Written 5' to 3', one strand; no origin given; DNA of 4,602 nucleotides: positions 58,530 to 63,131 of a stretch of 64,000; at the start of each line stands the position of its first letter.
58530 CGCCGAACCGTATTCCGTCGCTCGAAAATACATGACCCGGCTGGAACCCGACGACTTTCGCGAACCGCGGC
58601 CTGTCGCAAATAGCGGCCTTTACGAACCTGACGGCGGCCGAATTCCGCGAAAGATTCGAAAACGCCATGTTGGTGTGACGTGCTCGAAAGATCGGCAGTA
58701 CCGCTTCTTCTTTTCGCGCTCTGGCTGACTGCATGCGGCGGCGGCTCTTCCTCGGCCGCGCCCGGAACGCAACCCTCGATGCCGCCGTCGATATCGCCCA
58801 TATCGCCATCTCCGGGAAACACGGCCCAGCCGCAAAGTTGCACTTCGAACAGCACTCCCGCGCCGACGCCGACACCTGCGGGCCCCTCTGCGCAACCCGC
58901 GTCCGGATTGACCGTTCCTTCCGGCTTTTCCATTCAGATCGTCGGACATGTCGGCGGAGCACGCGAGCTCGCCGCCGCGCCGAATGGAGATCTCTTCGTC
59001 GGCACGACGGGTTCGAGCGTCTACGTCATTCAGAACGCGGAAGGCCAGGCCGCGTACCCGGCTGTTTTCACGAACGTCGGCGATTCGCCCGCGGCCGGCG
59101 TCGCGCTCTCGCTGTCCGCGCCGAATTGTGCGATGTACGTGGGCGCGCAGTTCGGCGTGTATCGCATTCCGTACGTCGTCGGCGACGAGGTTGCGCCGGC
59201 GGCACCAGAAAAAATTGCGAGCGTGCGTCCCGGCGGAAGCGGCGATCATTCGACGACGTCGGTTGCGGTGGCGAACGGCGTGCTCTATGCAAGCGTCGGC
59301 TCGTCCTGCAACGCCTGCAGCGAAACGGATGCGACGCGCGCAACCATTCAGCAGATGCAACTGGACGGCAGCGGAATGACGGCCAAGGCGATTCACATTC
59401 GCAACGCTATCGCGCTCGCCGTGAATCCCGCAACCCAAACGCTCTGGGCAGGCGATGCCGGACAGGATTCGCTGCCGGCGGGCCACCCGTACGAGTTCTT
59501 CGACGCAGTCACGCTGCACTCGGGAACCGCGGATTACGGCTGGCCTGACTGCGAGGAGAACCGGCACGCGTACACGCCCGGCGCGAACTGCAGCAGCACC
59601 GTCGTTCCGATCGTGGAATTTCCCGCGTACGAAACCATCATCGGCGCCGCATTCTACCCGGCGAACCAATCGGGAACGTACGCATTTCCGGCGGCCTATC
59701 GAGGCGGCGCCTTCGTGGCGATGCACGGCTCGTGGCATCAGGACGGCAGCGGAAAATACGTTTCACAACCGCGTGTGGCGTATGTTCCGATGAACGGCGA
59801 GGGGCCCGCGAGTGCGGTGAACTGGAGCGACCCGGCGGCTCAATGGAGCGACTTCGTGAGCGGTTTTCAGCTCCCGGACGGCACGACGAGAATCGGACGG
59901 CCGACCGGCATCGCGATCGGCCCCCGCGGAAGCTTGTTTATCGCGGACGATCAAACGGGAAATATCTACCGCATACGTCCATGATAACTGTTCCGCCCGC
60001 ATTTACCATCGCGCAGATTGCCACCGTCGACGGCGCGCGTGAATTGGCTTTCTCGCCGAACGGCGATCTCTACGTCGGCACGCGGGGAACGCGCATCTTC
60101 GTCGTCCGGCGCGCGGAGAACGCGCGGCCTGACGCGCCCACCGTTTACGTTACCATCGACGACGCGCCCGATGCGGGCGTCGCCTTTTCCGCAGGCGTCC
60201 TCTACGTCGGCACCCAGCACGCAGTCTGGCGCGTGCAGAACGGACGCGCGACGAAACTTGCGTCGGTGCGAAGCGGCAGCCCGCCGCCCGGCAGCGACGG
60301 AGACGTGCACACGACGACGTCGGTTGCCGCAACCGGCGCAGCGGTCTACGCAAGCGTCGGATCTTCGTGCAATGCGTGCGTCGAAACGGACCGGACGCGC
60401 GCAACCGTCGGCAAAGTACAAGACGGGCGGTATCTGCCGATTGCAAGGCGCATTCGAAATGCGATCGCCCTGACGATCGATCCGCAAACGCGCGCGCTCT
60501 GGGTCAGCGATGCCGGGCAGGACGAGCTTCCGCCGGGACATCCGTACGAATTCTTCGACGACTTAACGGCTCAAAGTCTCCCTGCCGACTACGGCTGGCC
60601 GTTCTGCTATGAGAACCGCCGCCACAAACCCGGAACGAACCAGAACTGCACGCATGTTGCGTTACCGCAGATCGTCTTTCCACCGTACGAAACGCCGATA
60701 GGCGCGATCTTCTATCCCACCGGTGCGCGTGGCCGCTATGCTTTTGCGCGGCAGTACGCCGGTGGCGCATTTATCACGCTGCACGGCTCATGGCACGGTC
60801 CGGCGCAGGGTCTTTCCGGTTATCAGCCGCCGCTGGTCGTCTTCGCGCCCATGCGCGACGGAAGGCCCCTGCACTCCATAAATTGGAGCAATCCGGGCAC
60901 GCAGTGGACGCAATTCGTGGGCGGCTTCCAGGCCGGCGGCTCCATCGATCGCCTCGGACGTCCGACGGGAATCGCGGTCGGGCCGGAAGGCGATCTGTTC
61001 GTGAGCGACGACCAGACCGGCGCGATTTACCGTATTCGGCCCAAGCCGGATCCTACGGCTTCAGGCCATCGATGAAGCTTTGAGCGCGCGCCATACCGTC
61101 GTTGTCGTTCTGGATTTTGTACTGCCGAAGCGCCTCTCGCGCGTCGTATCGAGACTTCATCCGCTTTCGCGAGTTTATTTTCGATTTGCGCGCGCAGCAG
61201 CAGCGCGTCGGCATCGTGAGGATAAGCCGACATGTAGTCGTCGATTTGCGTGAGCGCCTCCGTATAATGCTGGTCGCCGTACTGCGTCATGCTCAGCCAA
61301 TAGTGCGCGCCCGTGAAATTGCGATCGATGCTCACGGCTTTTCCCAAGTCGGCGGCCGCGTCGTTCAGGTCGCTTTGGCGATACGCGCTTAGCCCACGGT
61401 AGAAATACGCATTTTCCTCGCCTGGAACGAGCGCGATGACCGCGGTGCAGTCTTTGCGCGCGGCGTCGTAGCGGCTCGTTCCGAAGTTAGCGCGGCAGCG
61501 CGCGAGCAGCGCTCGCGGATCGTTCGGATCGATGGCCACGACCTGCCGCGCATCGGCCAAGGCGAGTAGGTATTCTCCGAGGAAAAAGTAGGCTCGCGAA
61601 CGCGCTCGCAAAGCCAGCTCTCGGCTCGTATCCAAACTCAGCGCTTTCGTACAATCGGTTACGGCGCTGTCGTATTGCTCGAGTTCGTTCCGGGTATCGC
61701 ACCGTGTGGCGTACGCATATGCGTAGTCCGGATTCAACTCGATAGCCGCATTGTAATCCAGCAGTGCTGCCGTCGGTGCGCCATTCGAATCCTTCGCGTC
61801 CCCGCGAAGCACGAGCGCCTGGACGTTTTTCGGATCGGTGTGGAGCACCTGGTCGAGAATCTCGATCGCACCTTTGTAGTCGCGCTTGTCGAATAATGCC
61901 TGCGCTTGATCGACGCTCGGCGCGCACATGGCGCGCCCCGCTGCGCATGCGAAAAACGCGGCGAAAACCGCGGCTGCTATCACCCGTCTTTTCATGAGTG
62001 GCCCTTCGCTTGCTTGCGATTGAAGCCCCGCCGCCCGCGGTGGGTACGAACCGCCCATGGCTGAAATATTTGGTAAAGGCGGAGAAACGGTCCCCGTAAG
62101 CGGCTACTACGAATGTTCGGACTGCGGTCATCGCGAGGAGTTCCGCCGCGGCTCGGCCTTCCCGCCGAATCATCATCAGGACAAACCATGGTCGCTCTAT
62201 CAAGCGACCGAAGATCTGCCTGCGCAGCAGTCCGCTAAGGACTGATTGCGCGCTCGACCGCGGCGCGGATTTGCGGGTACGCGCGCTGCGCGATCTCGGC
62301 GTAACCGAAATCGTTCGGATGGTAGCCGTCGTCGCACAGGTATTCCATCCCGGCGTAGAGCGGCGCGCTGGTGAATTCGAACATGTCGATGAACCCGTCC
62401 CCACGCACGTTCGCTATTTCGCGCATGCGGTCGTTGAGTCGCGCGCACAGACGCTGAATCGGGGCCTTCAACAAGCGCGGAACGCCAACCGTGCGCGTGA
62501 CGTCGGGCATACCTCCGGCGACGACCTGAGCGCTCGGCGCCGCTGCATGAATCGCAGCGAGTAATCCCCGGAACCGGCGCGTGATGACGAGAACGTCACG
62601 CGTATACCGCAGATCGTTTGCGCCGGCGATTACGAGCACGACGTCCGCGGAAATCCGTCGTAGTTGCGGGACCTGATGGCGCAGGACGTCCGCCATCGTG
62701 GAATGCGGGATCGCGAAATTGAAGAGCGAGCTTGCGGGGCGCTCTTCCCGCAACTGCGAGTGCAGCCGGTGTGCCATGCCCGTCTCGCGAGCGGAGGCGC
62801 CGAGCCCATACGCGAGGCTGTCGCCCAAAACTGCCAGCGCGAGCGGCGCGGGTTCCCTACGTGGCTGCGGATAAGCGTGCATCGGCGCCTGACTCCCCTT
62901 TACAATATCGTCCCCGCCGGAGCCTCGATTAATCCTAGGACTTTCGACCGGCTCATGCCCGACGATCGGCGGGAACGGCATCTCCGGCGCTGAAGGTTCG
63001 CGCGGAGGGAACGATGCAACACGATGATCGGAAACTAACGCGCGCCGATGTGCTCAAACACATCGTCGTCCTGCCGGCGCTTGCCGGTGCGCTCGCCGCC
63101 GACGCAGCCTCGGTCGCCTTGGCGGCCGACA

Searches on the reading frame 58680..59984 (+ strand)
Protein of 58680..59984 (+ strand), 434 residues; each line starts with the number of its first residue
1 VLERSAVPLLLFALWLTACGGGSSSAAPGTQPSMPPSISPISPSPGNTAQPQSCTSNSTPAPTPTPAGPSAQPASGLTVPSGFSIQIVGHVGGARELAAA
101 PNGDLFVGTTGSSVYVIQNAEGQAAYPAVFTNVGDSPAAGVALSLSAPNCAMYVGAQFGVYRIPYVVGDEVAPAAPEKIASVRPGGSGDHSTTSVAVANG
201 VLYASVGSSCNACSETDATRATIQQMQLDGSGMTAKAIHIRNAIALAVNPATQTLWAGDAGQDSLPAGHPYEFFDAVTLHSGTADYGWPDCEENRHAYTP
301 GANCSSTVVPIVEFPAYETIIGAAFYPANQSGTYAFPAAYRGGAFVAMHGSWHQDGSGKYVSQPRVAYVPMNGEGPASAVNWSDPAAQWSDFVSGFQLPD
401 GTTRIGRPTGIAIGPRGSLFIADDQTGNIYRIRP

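Call 16: find_encoding_contigs(protein=window:58680-59984:+, flank=10000, max_places=6)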
Protein window:58680-59984:+ (434 aa): no gene with exactly this product is on record in the collection.

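Call 70: find_encoding_contigs(protein=window:58680-59981:+, flank=10000, max_places=4)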
Protein seq(434 aa) (434 aa): no gene with exactly this product is on record in the collection.

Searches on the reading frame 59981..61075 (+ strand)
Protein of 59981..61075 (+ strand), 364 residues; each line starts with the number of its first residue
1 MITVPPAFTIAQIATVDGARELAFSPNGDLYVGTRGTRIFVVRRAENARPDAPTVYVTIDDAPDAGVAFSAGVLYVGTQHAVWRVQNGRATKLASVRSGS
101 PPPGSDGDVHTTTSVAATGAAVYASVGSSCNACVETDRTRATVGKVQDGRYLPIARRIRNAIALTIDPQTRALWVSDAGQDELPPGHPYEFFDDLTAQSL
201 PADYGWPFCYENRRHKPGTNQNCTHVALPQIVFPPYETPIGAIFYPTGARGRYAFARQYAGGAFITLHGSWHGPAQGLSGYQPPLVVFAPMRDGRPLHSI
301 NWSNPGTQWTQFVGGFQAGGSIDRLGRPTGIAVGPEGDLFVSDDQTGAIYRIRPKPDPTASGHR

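Call 72: find_encoding_contigs(protein=window:59981-61075:+, flank=10000, max_places=4)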
Protein window:59981-61075:+ (364 aa): no gene with exactly this product is on record in the collection.

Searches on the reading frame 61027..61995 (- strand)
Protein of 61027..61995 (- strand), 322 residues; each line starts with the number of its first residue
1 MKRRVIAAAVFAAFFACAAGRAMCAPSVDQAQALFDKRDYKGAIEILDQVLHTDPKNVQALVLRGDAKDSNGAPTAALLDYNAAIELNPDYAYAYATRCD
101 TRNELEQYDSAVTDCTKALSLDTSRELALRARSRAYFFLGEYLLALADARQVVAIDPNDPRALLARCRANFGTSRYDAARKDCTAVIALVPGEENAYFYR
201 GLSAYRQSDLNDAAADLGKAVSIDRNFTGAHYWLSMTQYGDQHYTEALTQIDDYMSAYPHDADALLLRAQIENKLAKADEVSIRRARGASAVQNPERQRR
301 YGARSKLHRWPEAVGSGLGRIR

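Call 15: find_encoding_contigs(protein=window:61027-61995:-, flank=10000, max_places=6)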
Protein window:61027-61995:- (322 aa): no gene with exactly this product is on record in the collection.

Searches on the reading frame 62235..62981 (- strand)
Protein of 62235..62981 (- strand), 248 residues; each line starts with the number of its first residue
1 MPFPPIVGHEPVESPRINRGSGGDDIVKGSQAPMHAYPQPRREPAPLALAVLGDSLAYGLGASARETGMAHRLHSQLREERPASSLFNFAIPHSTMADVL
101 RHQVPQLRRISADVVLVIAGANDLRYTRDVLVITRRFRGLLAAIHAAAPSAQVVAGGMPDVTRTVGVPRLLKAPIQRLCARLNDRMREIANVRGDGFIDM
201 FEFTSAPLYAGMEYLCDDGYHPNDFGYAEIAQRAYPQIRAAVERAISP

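Call 13: find_encoding_contigs(protein=window:62235-62981:-, flank=10000, max_places=6)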
Protein window:62235-62981:- (248 aa): no gene with exactly this product is on record in the collection.

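Call 71: find_encoding_contigs(protein=window:62235-62882:-, flank=10000, max_places=4)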
Protein window:62235-62882:- (215 aa): no gene with exactly this product is on record in the collection.
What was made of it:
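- The source contig could not be recovered (calls 13, 15, 16, 70-72). The source contig was not found (calls 13, 15, 16, 70-72).
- Tried and rejected: I looked up five window proteins, using six start-codon or input versions, within 10 kb of the edge (calls 13, 15, 16, 70, 71, 72).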
